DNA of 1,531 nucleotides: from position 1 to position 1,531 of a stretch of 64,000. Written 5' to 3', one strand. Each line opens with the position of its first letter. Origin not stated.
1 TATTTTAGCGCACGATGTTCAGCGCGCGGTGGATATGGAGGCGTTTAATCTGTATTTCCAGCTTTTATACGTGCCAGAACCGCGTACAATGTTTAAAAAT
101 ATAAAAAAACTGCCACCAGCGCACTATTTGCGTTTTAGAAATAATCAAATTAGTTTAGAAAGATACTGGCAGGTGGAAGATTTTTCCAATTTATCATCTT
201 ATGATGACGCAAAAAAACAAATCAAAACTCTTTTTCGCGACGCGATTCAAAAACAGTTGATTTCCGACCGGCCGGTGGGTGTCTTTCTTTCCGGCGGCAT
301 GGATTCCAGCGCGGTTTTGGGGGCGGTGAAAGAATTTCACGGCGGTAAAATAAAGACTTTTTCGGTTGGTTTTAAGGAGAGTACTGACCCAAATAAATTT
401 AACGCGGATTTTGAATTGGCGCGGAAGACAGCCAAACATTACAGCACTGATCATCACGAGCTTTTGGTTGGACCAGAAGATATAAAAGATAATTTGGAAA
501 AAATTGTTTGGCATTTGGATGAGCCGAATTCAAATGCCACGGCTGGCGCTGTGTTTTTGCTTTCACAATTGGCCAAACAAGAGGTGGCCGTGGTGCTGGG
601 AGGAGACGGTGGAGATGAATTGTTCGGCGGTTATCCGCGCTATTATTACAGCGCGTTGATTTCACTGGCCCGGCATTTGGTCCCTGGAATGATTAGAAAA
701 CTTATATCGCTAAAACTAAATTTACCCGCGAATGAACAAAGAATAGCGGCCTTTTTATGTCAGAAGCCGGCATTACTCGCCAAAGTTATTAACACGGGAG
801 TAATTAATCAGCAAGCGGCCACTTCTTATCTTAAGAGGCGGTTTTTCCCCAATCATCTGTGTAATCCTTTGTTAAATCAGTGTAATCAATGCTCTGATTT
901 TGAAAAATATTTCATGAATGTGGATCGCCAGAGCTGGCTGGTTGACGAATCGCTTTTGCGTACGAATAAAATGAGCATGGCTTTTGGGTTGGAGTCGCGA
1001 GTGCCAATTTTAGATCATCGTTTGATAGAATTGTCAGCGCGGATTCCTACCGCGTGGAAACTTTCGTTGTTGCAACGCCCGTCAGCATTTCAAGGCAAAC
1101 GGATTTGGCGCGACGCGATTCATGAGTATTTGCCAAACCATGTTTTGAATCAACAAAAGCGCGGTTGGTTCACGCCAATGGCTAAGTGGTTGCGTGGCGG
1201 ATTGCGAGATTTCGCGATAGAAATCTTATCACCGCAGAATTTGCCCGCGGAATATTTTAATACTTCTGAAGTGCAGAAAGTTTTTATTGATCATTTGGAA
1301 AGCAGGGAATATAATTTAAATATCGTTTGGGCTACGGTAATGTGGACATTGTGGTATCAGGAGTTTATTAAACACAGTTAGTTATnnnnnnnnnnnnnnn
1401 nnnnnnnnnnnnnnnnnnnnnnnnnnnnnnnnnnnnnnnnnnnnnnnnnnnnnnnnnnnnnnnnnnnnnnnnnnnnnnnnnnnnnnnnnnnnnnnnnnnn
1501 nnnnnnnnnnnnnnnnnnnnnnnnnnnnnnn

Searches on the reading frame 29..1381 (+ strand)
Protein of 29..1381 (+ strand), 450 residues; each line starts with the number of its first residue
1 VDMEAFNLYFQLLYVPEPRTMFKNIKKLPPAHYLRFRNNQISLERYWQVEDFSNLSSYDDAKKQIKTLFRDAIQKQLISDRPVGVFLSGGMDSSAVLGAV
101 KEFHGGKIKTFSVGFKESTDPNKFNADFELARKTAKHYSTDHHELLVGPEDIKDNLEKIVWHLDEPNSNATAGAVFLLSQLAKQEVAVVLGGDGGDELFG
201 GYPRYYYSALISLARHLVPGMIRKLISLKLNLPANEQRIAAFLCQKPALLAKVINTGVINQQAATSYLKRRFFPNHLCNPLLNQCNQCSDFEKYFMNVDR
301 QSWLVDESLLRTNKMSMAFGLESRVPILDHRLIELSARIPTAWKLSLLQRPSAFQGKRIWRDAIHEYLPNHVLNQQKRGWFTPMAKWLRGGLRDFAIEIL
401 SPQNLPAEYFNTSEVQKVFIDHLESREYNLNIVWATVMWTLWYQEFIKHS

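Call 20: search_protein_families(library=pfam, proteins=[window:29-1381:+], max_evalue=0.0001)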
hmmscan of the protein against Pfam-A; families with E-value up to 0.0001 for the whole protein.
window:29-1381:+ (450 aa): 1 family
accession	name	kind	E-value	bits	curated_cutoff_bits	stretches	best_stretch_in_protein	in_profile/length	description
PF00733.27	Asn_synthase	-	6.5e-81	273.2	21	1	65-443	2-353/354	Asparagine synthase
